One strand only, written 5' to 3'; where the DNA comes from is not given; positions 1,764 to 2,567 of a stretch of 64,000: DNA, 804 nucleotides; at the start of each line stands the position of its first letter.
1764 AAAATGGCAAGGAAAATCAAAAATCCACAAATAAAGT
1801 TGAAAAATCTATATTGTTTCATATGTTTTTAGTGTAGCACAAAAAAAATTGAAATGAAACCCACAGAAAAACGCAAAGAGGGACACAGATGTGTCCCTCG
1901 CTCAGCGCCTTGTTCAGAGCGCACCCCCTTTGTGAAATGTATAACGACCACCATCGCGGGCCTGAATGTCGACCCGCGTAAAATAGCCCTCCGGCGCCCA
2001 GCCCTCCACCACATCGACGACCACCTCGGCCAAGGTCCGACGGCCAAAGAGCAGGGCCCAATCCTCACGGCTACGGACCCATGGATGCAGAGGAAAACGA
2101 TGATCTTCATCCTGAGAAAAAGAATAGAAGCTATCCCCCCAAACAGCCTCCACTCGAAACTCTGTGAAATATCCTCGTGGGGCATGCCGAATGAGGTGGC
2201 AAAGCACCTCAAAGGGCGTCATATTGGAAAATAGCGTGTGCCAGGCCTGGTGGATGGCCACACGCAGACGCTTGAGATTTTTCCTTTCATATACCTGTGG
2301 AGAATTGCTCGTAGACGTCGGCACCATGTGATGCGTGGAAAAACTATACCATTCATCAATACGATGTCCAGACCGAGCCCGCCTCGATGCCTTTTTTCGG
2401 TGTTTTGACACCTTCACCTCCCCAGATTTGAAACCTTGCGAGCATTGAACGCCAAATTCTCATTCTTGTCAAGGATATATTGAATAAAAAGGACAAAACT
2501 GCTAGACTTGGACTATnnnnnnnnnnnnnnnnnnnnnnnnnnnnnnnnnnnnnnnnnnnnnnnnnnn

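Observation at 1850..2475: GC-rich island 1: a complete foreign-looking gene with a consensus -35, strong Shine-Dalgarno and terminator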

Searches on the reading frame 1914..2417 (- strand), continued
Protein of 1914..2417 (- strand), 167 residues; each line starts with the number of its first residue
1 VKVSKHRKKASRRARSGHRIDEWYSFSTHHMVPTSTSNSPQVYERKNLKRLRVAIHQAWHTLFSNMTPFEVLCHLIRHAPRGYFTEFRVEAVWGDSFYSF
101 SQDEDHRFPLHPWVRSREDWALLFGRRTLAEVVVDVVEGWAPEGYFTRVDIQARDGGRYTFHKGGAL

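Call 49: search_solved_structures(query=A3, max_evalue=1, show_alignments=3)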
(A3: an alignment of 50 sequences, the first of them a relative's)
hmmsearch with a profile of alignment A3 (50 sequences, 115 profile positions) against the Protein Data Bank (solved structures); distinct sequences matched with E-value up to 1: 14.
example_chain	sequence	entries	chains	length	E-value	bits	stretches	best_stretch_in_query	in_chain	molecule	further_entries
9nvu_P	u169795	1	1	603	0.0024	21.3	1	13-42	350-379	OrufIscB-REC-swap 49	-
8esq_W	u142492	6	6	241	0.018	18.5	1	24-64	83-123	Ribosome assembly factor mrt4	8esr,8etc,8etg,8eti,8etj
6ghc_A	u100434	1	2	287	0.024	18.1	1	10-43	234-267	5-methylcytosine-specific restriction enzyme A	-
6me0_C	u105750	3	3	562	0.066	16.7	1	10-42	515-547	Maturase reverse transcriptase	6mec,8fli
8ydb_J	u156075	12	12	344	0.092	16.2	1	13-39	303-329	Cas8f fusion with HNH | HNH endonuclease | a protein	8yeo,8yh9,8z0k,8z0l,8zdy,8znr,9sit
9sjn_A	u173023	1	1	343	0.092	16.2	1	13-39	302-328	Cas8f fusion with HNH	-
3zfk_A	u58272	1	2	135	0.4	14.2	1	6-43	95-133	COLICIN-E7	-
4uhp_A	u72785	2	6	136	0.45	14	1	7-43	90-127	LARGE COMPONENT OF PYOCIN AP41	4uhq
1m08_A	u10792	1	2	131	0.58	13.6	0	6-42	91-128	Colicin E7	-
1mz8_B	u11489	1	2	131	0.59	13.6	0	6-42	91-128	Colicin E7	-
3fbd_A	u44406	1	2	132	0.61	13.6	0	6-42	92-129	Colicin-E7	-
1pt3_A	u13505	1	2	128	0.64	13.5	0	6-42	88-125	Colicin E7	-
2erh_B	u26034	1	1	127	0.66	13.5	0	5-42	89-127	Colicin E7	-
1no1_A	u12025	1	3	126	0.88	13.1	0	39-106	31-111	replisome organizer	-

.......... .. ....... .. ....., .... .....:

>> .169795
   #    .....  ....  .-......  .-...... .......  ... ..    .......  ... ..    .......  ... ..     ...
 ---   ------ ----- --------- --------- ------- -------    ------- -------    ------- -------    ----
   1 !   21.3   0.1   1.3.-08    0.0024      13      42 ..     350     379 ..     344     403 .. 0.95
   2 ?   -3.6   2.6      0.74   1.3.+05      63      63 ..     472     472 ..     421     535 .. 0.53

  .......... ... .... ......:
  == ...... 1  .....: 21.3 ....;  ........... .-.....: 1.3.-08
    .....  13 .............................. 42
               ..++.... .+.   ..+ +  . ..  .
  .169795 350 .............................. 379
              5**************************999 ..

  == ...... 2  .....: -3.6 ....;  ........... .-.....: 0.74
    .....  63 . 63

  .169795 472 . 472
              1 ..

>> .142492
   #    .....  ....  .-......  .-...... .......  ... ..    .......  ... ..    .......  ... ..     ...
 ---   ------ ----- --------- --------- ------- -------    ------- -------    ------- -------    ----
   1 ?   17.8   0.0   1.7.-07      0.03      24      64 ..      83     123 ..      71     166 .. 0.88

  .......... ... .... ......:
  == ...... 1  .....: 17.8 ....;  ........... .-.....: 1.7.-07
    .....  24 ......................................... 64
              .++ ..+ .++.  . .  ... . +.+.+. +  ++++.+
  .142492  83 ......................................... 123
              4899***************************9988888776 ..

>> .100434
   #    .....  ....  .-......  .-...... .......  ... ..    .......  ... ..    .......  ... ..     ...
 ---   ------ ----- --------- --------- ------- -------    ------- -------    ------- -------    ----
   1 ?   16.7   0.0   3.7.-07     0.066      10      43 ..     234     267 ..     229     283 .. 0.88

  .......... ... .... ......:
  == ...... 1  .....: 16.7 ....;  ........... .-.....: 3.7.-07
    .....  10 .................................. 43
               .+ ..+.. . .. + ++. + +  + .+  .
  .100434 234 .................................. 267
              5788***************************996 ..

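Call 50: search_solved_structures(query=A2, max_evalue=1, show_alignments=2)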
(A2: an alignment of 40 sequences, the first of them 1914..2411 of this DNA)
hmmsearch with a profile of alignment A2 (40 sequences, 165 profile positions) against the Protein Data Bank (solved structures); distinct sequences matched with E-value up to 1: 2.
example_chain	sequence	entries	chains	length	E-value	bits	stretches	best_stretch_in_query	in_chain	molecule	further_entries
6my0_A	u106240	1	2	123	0.039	17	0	131-152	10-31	TP53-binding protein 1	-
8u4u_A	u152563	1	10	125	0.93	12.5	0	131-152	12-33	TP53-binding protein 1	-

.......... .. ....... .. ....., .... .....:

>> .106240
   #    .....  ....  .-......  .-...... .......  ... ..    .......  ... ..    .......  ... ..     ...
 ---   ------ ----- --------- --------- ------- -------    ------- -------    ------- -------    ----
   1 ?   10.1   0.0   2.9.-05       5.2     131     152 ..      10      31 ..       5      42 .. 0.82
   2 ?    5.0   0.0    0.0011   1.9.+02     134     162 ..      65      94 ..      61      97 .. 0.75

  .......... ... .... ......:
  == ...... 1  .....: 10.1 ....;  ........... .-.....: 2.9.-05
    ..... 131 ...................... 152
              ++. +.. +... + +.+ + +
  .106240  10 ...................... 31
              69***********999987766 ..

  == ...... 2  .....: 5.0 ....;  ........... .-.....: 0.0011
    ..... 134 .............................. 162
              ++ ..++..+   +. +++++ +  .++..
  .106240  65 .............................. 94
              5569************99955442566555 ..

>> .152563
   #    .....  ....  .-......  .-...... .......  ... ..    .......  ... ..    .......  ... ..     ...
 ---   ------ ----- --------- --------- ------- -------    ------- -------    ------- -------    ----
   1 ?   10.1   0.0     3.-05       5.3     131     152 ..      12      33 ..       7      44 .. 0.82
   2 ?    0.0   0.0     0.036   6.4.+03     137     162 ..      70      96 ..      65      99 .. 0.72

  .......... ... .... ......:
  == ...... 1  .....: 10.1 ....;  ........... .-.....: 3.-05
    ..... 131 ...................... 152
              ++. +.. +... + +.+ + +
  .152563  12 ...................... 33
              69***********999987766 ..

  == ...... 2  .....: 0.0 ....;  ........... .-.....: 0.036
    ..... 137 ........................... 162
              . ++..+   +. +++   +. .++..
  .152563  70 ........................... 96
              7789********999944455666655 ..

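Call 64: search_protein_families(library=phrogs, alignment_id=A2, max_evalue=0.01)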
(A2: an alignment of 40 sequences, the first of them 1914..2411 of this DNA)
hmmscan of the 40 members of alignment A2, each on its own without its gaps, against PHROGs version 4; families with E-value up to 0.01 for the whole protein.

A. member 1, window:1914-2411:- (165 aa): 1 family
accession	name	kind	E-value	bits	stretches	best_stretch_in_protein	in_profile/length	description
phrog_16870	-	unknown function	0.0032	18.7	1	23-75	26-77/93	-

B. families by the number of members that match (of 40 scanned): 4 families
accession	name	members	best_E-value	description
phrog_12434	-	2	0.00037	HNH endonuclease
phrog_16870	-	2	0.0023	-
phrog_655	-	1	0.004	homing endonuclease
phrog_11659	-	1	0.0067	-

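Call 65: search_protein_families(library=padloc, alignment_id=A2, max_evalue=0.01)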
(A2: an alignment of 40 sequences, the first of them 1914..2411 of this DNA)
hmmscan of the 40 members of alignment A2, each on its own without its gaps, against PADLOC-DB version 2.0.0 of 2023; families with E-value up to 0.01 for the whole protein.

A. member 1, window:1914-2411:- (165 aa): 0 families

B. families by the number of members that match (of 40 scanned): 0 families

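Call 66: search_protein_families(library=ncbifam, alignment_id=A3, max_evalue=0.01)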
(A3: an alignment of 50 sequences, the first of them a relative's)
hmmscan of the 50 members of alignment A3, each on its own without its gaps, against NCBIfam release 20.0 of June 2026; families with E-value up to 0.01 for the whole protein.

A. member 1, P0041 (92 aa): 0 families

B. families by the number of members that match (of 50 scanned): 5 families
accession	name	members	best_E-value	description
NF040563.1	guided_IscB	11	3.8e-06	RNA-guided endonuclease IscB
NF058586.1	HNHNucHlpB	7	0.00029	HNH nuclease-like protein HlpB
NF049971.1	CRISPR_Cas9d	1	0.0013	type II CRISPR RNA-guided endonuclease Cas9d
NF005362.0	PRK06871.1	1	0.0016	DNA polymerase III subunit delta'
NF011893.0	PRK15366.1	1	0.0016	type III secretion system chaperone SsaE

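Call 71: search_protein_families(library=ncbifam, alignment_id=A2, max_evalue=1)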
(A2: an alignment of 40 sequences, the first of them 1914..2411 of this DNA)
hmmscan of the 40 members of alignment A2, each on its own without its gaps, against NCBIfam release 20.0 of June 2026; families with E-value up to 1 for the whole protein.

A. member 1, window:1914-2411:- (165 aa): 1 family
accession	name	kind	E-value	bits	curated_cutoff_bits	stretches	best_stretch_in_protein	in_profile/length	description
NF041209.1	resp_regPieR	equivalog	0.097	12.3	450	1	62-97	156-193/231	two component system response regulator PieR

B. families by the number of members that match (of 40 scanned): 11 families
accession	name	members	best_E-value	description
TIGR02962.1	hdxy_isourate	1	0.0019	hydroxyisourate hydrolase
NF008249.0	PRK11025.1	1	0.0079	23S rRNA pseudouridine(955/2504/2580) synthase RluC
TIGR02250.1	FCP1_euk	1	0.049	FCP1-like phosphatase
NF009365.1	PRK12722.1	1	0.071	flagellar transcriptional regulator FlhC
NF010702.0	PRK14102.1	1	0.079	nitrogenase-stabilizing/protective protein NifW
NF051894.1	anti_phage_HalA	1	0.091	anti-phage Hailong system effector protein HalA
NF041209.1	resp_regPieR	1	0.097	two component system response regulator PieR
TIGR01656.1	Histidinol-ppas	1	0.13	histidinol-phosphate phosphatase domain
NF004060.0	PRK05576.1-3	1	0.13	cobalt-factor II C(20)-methyltransferase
TIGR02995.1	ectoine_ehuB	1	0.14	ectoine/hydroxyectoine ABC transporter substrate-binding protein EhuB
NF042980.1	EthbenzDh_ebdC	1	0.16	ethylbenzene dehydrogenase subunit gamma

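Call 77: find_related_loci(query=A1, collection=metagenome_contigs, flank=5000)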
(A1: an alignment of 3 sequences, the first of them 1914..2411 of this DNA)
Query A1 (165 aa) in metagenome_contigs; peptide patterns used: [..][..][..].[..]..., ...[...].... (x = any residue, [..] = any of these).
213 stretches matched a pattern, but none encodes a relative of the query by tblastn (E <= 1e-3).

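Call 79: find_related_loci(query=A4, collection=metagenome_contigs, flank=5000)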
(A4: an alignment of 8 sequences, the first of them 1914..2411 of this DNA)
Query A4 (165 aa) in metagenome_contigs; peptide patterns used: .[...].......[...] (x = any residue, [..] = any of these).
282 stretches matched a pattern; 46 encode a relative of the query (tblastn E <= 1e-3); 46 distinct loci.
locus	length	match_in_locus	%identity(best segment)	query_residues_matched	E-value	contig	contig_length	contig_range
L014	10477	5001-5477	37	1-162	2e-22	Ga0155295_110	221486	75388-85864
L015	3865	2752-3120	36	45-162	8e-16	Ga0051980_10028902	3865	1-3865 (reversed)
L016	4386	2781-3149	36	45-162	8e-16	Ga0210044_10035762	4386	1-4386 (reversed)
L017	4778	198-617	26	25-156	7e-15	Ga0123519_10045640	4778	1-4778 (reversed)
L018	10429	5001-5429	31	23-159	4e-13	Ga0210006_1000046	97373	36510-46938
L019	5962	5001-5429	31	23-159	4e-13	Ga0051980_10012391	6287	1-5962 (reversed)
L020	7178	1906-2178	28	25-130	2e-8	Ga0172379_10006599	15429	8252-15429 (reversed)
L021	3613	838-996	43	19-74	7e-7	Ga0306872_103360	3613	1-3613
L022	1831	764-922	43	19-74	6e-7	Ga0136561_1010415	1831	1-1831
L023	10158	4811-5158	25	25-150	6e-7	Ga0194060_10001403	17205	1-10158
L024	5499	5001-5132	45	23-69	2e-6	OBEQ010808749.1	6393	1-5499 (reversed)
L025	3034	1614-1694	59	43-69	2e-6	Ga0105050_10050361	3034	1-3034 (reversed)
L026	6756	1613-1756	40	23-74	4e-6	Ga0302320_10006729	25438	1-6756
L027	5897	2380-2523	40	23-74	4e-6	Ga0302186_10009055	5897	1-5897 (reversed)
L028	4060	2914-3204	25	24-140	4e-6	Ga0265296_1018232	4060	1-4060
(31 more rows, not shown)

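Call 94: list_cluster_members(proteins=[P0001, P0004, P0006, P0009, P0041, P0046, P0057])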
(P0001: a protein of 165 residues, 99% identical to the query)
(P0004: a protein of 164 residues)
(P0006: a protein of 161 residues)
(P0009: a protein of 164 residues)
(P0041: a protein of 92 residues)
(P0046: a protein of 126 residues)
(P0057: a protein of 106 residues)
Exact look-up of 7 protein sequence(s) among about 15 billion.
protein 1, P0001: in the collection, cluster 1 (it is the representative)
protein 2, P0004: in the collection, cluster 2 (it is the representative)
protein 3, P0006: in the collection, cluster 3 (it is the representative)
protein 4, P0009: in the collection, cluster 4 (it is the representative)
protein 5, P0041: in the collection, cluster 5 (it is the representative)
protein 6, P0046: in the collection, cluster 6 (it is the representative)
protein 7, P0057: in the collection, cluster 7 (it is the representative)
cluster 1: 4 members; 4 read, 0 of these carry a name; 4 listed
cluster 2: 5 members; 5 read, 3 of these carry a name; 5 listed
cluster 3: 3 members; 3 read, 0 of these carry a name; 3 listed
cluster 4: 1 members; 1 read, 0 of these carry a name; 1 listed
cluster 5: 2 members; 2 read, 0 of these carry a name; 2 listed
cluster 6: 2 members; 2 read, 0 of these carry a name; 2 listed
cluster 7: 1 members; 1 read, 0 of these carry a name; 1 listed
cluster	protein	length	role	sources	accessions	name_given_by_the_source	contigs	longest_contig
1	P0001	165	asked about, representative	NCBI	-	-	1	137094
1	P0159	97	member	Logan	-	-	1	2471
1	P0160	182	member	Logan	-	-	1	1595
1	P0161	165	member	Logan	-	-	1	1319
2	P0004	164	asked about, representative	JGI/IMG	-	-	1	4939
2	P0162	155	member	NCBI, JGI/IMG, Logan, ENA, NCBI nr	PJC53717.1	MAG: hypothetical protein CO029_01305 [Candidatus Magasanikbacteria bacterium ...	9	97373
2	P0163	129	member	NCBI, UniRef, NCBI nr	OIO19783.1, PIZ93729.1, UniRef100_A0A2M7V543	MAG: hypothetical protein AUJ37_01915 [Candidatus Magasanikbacteria bacterium ... | Uncharacterized protein n=1 Tax=Candidatus Magasanikbacteria bacterium ...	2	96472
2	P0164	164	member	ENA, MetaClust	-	\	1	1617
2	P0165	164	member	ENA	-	-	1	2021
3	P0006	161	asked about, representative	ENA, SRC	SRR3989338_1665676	-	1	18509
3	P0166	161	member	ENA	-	-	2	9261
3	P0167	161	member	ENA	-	-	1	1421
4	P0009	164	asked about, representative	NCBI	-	-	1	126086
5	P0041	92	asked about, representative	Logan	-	-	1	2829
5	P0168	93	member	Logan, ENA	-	-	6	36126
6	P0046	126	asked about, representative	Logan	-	-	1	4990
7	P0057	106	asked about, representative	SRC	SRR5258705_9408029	-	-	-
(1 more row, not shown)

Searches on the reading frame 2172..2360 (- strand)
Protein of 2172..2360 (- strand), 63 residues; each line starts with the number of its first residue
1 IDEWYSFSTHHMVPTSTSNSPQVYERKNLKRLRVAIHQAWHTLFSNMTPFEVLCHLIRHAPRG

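Call 88: predict_structure(alignment_id=A5)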
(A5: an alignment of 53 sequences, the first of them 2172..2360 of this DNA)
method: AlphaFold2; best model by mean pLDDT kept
length: 63 residues; sequences in the alignment: 53
mean_pLDDT: 92.8   pTM: 0.70
mean pLDDT of the five models: 92.8, 92.5, 92.1, 91.9, 91.0
residues with pLDDT >= 90: 49; 70-90: 13; 50-70: 1; < 50: 0
segments of 3 or more residues with pLDDT < 50: none
pLDDT, mean of each block of 10 residues (from residue 1): 90 89 93 97 95 96 86
secondary structure, 60 per line:
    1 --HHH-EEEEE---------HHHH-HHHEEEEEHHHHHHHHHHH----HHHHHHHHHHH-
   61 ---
elements in order: E7-11 H21-24 E29-33 H34-44 H49-59

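Call 91: fold_search(model_id=the predicted structure, library=pdb)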
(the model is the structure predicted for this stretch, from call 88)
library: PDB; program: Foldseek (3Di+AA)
matches with E <= 10: 51; with E <= 0.001: 0
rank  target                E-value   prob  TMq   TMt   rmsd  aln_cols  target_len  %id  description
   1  5vgb_A                3.3e-01  0.87  0.58  0.30   3.2        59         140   17  Crystal structure of NmeCas9 HNH domain bound to anti-CRISPR AcrIIC1 (released 2017-08-30)
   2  1pt3_A                5.7e-01  0.84  0.50  0.26   1.7        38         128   32  Crystal structures of nuclease-ColE7 complexed with octamer DNA (released 2004-03-30)
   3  4h9d_C                7.5e-01  0.60  0.49  0.39   4.8        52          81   17  Crystal Structure of Mn-dependent Gme HNH nicking endonuclease from Geobacter metallireducens GS-15, Northeast Structu (released 2012-10-10)
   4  1mz8_B                9.2e-01  0.77  0.51  0.26   2.1        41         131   29  CRYSTAL STRUCTURES OF THE NUCLEASE DOMAIN OF COLE7/IM7 IN COMPLEX WITH A PHOSPHATE ION AND A ZINC ION (released 2002-12-23)
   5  2vlp_B                9.2e-01  0.75  0.51  0.26   2.7        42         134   21  R54A mutant of E9 DNase domain in complex with Im9 (released 2008-05-20)
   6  7cei_B                1.1e+00  0.72  0.47  0.24   1.8        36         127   33  THE ENDONUCLEASE DOMAIN OF COLICIN E7 IN COMPLEX WITH ITS INHIBITOR IM7 PROTEIN (released 1999-09-17)
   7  9j2g_A                1.1e+00  0.35  0.51  0.28   3.8        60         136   15  Crystal structure of Nme1Cas9 HNH domain bound to anti-CRISPR AcrIIC1Vei (released 2026-03-04)
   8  8if0_X                1.1e+00  0.57  0.58  0.27   3.2        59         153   17  NmeHNH-AcrIIC1 complex (released 2024-04-24)
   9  1m08_A                1.2e+00  0.66  0.48  0.25   2.2        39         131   31  Crystal structure of the unbound nuclease domain of ColE7 (released 2002-12-11)
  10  3fbd_A                1.2e+00  0.63  0.46  0.23   1.9        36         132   33  Crystal structure of the nuclease domain of COLE7(D493Q mutant) in complex with an 18-BP duplex DNA (released 2009-11-03)
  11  2vlq_B                1.3e+00  0.63  0.51  0.26   2.7        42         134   21  F86A mutant of E9 DNase domain in complex with Im9 (released 2008-05-20)
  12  9j1y_A                1.3e+00  0.54  0.57  0.29   3.2        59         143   17  Crystal structure of Nme1Cas9 HNH domain bound to anti-CRISPR AcrIIC1Boe. (released 2026-03-04)
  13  5m0m_A                1.4e+00  0.30  0.43  0.05   3.4        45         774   22  Structure-based evolution of a hybrid steroid series of Autotaxin inhibitors (released 2017-08-16)
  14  1bxi_B                1.5e+00  0.57  0.48  0.25   2.8        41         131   22  CRYSTAL STRUCTURE OF THE ESCHERICHIA COLI COLICIN E9 DNASE DOMAIN WITH ITS COGNATE IMMUNITY PROTEIN IM9 (released 1999-10-04)
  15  1fsj_B                1.6e+00  0.63  0.52  0.26   2.6        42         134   21  CRYSTAL STRUCTURE OF THE E9 DNASE DOMAIN (released 2003-06-17)
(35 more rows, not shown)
